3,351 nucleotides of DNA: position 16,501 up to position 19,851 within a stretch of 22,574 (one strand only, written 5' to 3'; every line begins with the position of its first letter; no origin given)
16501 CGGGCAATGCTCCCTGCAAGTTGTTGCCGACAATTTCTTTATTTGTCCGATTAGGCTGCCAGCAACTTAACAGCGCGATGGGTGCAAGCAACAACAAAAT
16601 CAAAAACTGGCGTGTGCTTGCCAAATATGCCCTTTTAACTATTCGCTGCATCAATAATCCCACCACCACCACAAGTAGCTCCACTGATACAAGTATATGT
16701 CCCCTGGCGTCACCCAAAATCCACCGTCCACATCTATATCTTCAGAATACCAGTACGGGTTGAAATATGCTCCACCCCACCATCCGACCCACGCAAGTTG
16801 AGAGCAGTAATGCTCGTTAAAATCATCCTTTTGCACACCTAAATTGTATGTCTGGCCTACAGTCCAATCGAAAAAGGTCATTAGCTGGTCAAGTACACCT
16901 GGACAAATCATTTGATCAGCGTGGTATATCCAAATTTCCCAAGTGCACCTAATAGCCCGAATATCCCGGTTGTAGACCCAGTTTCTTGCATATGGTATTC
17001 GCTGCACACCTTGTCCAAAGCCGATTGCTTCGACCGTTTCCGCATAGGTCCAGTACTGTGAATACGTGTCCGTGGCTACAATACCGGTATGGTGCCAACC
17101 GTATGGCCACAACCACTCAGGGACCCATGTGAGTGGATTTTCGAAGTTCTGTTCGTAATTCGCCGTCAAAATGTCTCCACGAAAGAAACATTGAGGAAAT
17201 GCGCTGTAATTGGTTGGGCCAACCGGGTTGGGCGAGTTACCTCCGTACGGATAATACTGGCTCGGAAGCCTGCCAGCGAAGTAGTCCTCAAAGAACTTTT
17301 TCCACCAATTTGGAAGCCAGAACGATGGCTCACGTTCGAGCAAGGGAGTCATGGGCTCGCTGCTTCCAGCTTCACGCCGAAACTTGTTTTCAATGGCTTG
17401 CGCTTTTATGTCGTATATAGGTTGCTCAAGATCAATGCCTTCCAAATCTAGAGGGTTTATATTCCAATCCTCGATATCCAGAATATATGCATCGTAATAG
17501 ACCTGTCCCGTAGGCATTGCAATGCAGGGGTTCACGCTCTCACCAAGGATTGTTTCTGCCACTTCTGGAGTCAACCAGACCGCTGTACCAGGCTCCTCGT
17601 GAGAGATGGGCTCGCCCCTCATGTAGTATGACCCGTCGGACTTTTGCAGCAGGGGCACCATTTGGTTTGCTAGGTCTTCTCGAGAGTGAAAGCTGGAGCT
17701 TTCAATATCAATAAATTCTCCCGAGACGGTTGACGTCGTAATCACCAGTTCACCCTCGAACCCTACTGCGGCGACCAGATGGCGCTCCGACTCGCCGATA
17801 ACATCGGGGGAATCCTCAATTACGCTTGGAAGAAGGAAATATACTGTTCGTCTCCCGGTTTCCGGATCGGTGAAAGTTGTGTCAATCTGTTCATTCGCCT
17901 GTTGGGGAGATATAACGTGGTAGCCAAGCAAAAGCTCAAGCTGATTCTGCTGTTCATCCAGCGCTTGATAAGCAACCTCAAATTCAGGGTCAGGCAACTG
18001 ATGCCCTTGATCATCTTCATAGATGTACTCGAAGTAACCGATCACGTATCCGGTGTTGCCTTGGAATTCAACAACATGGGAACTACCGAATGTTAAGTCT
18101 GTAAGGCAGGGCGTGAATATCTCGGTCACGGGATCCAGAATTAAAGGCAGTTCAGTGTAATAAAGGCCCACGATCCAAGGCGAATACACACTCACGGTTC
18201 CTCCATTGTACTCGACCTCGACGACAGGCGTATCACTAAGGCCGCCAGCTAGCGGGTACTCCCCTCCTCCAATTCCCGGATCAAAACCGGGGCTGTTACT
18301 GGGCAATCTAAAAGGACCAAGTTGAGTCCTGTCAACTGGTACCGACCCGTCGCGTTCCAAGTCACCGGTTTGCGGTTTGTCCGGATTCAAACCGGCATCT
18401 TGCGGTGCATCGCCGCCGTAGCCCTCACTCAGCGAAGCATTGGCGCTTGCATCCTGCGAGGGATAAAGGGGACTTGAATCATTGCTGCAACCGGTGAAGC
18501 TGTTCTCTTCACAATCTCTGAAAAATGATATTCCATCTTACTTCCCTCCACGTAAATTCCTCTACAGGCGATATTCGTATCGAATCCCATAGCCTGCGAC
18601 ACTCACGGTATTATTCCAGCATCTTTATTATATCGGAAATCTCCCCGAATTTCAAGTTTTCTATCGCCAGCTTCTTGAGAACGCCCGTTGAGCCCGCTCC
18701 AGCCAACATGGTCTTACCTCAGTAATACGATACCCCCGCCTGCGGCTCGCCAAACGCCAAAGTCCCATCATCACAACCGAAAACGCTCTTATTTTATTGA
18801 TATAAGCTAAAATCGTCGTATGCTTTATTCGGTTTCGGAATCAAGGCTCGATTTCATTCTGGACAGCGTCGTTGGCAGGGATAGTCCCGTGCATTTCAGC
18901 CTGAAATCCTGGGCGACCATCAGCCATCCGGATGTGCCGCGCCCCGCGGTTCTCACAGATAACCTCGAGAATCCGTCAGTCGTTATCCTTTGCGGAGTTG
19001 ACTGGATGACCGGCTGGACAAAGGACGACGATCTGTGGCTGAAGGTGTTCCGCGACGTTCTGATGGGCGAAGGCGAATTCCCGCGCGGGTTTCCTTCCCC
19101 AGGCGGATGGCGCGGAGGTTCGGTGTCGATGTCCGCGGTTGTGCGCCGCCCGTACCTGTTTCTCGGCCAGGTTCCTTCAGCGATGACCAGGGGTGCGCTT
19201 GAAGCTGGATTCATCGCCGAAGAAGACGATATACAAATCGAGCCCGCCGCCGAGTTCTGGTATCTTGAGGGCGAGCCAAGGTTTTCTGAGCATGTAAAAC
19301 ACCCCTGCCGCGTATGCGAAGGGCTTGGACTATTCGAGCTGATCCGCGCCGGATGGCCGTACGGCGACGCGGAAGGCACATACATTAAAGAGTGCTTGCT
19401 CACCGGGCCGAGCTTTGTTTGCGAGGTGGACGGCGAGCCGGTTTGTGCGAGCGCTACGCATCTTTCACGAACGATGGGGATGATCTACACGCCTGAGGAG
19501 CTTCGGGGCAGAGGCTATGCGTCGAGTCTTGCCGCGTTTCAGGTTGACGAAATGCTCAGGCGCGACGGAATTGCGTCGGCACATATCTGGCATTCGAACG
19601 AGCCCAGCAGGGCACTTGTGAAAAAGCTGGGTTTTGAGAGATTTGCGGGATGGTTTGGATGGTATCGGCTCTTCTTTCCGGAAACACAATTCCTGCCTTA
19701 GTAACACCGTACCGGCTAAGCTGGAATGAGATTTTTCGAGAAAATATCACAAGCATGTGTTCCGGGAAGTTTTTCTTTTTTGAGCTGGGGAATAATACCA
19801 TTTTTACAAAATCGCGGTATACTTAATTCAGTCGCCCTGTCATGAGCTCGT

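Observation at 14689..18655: Uncharacterised three-gene operon: YiiX-like permuted papain-fold protein plus two lipoproteins behind a consensus promoter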

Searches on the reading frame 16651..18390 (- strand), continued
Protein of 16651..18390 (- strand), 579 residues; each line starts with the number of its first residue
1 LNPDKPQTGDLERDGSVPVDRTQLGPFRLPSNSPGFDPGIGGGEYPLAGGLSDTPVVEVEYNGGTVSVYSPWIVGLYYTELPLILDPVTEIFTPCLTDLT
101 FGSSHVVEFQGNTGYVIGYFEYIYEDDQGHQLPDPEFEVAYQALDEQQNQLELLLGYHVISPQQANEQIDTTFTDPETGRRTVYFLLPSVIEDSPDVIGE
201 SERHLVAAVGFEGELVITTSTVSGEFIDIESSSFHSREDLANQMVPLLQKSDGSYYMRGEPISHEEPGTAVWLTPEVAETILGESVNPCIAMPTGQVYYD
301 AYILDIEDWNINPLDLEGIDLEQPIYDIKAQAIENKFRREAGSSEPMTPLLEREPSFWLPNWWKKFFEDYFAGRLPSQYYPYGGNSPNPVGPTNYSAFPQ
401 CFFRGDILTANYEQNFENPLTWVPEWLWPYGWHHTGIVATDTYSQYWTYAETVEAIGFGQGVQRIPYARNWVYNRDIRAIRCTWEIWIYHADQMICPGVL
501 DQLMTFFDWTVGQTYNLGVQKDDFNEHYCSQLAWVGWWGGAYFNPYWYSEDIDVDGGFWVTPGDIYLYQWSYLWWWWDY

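Call 70: find_encoding_contigs(protein=P0010, flank=8000, max_places=3)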
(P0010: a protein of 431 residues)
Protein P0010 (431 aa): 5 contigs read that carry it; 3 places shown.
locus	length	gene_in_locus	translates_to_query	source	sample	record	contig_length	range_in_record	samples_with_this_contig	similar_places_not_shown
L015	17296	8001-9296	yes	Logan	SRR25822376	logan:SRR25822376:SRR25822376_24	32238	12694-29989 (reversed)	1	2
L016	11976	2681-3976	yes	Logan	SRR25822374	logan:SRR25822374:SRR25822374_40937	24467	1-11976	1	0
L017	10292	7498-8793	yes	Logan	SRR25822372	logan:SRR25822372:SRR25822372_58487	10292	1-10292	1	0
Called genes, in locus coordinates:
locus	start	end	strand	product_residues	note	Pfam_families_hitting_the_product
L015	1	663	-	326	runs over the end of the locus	-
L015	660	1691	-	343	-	-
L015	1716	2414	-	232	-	PF05137:PilN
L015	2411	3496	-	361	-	PF11104:PilM_2, PF06723:MreB_Mbl (faint)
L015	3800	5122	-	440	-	PF00534:Glycos_transf_1, PF13692:Glyco_trans_1_4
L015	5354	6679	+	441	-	-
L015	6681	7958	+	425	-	PF13428:TPR_14 (faint), PF14559:TPR_19 (faint)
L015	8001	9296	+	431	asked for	-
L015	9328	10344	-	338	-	PF02322:Cyt_bd_oxida_II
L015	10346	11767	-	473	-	PF01654:Cyt_bd_oxida_I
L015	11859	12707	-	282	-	PF02627:CMD, PF01590:GAF, PF13185:GAF_2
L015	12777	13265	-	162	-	PF00210:Ferritin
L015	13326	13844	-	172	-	PF00578:AhpC-TSA, PF08534:Redoxin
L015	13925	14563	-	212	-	PF00578:AhpC-TSA, PF08534:Redoxin, PF10417:1-cysPrx_C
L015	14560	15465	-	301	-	PF09674:DUF2400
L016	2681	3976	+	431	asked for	-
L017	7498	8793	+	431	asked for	-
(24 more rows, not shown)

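Call 75: search_protein_families(library=padloc, proteins=[window:16651-18390:-], max_evalue=0.1)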
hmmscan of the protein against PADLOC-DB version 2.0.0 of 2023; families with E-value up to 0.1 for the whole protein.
window:16651-18390:- (579 aa): 0 families

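Call 79: search_protein_families(library=phrogs, proteins=[window:16651-18390:-], max_evalue=0.1)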
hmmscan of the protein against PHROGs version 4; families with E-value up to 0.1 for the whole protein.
window:16651-18390:- (579 aa): 0 families

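Call 92: fold_search(model_id=the predicted structure, library=pdb)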
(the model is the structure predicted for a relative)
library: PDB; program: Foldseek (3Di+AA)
matches with E <= 10: 1304; with E <= 0.001: 0
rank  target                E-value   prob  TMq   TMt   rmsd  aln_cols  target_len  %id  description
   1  6fpt_B                2.2e-03  0.69  0.10  0.14  13.1       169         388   15  Crystal structure of Danio rerio Lin41 filamin-NHL domains (released 2018-05-09)
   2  9e3h_H                3.7e-03  0.82  0.11  0.31   8.9       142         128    9  Cryo EM structure of pertussis toxin in complex with neutralizing Fab PERT-61 (released 2025-10-29)
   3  3vi3_A                3.9e-03  0.51  0.11  0.11  12.4       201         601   10  Crystal structure of alpha5beta1 integrin headpiece (ligand-free form) (released 2012-02-22)
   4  8uwa_H                4.4e-03  0.51  0.12  0.22  16.1       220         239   10  VH1-18 QxxV class antibody 09-1B12 bound to A/Perth/16/2009 H3N2 hemagglutinin (released 2024-05-08)
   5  5z1b_C                4.9e-03  0.38  0.10  0.10  16.9       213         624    9  Structure of Bifidobacterium dentium beta-glucuronidase complexed with coumarin-3-O-glucuronide (released 2018-12-12)
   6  7cm4_H                5.2e-03  0.41  0.11  0.20  15.4       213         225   10  Crystal Structure of COVID-19 virus spike receptor-binding domain complexed with a neutralizing antibody CT-P59 (released 2021-01-20)
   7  4ibt_B                5.8e-03  0.44  0.11  0.25  15.8       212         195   10  Human p53 core domain with hot spot mutation R273H and second-site suppressor mutation T284R (released 2013-08-14)
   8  3uc2_D                6.1e-03  0.80  0.11  0.33   8.8       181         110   10  Crystal structure of a DUF4426 family protein (PA0388) from Pseudomonas aeruginosa PAO1 at 2.09 A resolution (released 2011-11-23)
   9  8uwa_F                6.1e-03  0.63  0.11  0.22  12.8       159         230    9  VH1-18 QxxV class antibody 09-1B12 bound to A/Perth/16/2009 H3N2 hemagglutinin (released 2024-05-08)
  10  8oxz_P                6.1e-03  0.33  0.11  0.10  13.0       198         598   13  Rat alpha5beta1 integrin, headpiece (released 2024-11-13)
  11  9q6h_C                6.9e-03  0.80  0.12  0.36  11.0       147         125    8  Human Serum Albumin in complex with four nanobodies: nb33, nb77, nb125 & N42 (released 2026-03-25)
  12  3bqu_B                6.9e-03  0.51  0.10  0.20  12.8       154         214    9  Crystal Structure of the 2F5 Fab'-3H6 Fab Complex (released 2008-10-21)
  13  7b46_A                6.9e-03  0.28  0.10  0.22  16.5       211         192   11  Structural basis of reactivation of oncogenic p53 mutants by a small molecule: methylene quinuclidinone (MQ). Human wi (released 2021-12-08)
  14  7b46_B                7.3e-03  0.41  0.11  0.27  16.1       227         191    9  Structural basis of reactivation of oncogenic p53 mutants by a small molecule: methylene quinuclidinone (MQ). Human wi (released 2021-12-08)
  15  5u5o                  8.1e-03  0.28  0.10  0.17  15.5       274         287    8  Bacterial adhesin from Mobiluncus mulieris containing intramolecular disulfide, isopeptide, and ester bond cross-links ( (released 2018-06-13)
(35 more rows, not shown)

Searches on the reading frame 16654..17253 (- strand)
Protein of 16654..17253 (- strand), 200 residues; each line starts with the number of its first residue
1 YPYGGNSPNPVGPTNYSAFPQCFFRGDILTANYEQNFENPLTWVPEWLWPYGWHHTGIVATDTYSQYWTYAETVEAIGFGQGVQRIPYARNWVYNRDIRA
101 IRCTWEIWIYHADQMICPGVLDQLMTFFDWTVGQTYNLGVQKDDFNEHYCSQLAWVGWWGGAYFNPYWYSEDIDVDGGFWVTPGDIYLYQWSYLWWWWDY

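Call 49: search_solved_structures(query=A7, max_evalue=10, show_alignments=3)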
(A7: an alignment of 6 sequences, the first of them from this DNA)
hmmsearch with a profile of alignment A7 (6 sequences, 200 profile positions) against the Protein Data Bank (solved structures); distinct sequences matched with E-value up to 10: 0.
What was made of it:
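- The family-only profile finds nothing in the PDB by sequence (call 49).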

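Call 50: search_protein_families(library=pfam, alignment_id=A7, max_evalue=10)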
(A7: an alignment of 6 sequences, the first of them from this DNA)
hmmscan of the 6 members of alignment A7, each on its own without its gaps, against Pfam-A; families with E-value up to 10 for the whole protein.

A. member 1, seq(200 aa): 1 family
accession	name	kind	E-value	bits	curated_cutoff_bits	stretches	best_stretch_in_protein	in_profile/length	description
PF05708.18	Peptidase_C92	-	0.11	13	27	1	25-155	4-114/166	Permuted papain-like amidase enzyme, YaeF/YiiX, C92 family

B. families by the number of members that match (of 6 scanned): 1 family
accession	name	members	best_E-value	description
PF05708.18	Peptidase_C92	2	0.00064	Permuted papain-like amidase enzyme, YaeF/YiiX, C92 family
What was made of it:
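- On YaeF/YiiX-like permuted NlpC/P60 (Pfam PF05708, Peptidase_C92): The isolated C-domain gives 13 bits, E=0.11; the best family member gives E=6.4e-4 (call 50).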

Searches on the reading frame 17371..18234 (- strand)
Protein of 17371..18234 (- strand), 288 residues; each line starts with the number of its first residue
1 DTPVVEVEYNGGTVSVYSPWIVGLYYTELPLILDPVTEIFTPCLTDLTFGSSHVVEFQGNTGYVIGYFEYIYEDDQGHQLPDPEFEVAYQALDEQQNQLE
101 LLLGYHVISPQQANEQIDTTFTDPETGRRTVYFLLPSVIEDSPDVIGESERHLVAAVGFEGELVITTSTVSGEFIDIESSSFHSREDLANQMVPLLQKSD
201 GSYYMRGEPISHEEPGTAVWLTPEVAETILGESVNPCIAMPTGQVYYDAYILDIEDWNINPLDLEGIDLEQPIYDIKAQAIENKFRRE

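Call 78: search_solved_structures(query=A9, max_evalue=10)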
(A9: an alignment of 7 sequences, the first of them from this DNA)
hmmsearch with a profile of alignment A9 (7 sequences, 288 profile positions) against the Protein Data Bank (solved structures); distinct sequences matched with E-value up to 10: 2.
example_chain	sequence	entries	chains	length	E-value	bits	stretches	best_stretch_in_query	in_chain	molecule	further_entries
1obg_A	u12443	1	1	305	1.1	11.2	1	199-257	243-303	PHOSPHORIBOSYLAMIDOIMIDAZOLE- SUCCINOCARBOXAMIDE SYNTHASE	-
1a48_A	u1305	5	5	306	1.1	11.2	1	199-257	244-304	PHOSPHORIBOSYLAMINOIMIDAZOLE-SUCCINOCARBOXAMIDE SYNTHASE | PHOSPHORIBOSYLAMIDOIMIDAZOLE- SUCCINOCARBOXAMIDE SYNTHASE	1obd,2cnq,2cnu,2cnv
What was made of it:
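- Tried and rejected: The family-only C-domain profile found nothing (call 49), and neither did the N-domain profile (call 78).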

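Call 80: find_related_loci(query=A9, collection=metagenome_contigs, flank=5000)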
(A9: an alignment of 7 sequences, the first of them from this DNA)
Query A9 (288 aa) in metagenome_contigs; peptide patterns used: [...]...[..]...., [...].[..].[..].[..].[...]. (x = any residue, [..] = any of these).
56 stretches matched a pattern; 4 encode a relative of the query (tblastn E <= 1e-3); 4 distinct loci.
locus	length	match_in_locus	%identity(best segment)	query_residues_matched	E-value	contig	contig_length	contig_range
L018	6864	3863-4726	57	1-288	5e-107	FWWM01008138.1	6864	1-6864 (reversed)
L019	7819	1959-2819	56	1-287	4e-104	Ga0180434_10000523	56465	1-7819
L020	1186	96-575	36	127-288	1e-30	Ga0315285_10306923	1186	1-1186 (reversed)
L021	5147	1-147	45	240-288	2e-8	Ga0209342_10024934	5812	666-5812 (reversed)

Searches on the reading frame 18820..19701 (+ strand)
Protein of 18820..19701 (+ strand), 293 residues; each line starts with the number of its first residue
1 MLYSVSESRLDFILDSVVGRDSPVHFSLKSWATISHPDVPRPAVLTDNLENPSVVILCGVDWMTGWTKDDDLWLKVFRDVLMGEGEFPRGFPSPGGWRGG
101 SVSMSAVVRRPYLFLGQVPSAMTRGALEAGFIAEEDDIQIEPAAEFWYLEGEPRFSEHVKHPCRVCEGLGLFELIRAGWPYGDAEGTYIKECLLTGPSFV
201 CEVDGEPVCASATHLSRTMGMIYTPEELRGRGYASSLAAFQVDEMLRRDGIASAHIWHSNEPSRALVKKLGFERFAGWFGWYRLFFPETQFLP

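Call 7: search_protein_families(library=pfam, proteins=[window:18820-19701:+], max_evalue=1)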
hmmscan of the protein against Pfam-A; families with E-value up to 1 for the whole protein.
window:18820-19701:+ (293 aa): 8 families
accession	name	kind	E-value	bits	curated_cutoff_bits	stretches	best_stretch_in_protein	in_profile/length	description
PF08445.16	FR47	-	1.6e-09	38.1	22.1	1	218-274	23-79/86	FR47-like protein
PF00583.31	Acetyltransf_1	-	8.3e-06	26.5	20.7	1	179-272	12-116/116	Acetyltransferase (GNAT) family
PF12746.13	GNAT_acetyltran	-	6.1e-05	23.2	26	1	201-274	162-236/243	GNAT acetyltransferase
PF13508.13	Acetyltransf_7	-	0.00015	22.6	27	1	199-273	6-83/84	Acetyltransferase (GNAT) domain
PF08444.16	Gly_acyl_tr_C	-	0.012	16.3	27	1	204-281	7-85/89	Aralkyl acyl-CoA:amino acid N-acyltransferase, C-terminal region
PF13302.13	Acetyltransf_3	-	0.015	16.4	25.4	1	220-273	84-138/138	Acetyltransferase (GNAT) domain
PF14542.12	Acetyltransf_CG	-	0.039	14.5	30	1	222-247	30-55/80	GCN5-related N-acetyl-transferase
PF13673.13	Acetyltransf_10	-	0.28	11.6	23.6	1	199-274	34-109/128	Acetyltransferase (GNAT) domain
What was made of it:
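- Checked: The divergent gene 18820..19701 is a GNAT (FR47 1.6e-9, Acetyltransf_1 8e-6; call 7).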

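Call 8: search_protein_families(library=ncbifam, proteins=[window:18820-19701:+], max_evalue=1)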
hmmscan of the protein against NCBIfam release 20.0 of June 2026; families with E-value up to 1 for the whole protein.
window:18820-19701:+ (293 aa): 1 family
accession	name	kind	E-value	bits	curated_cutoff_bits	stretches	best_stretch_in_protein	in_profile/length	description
NF033472.1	AAC_2p_IIb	exception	0.16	11.2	390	1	222-273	168-219/228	kasugamycin N-acetyltransferase AAC(2')-IIb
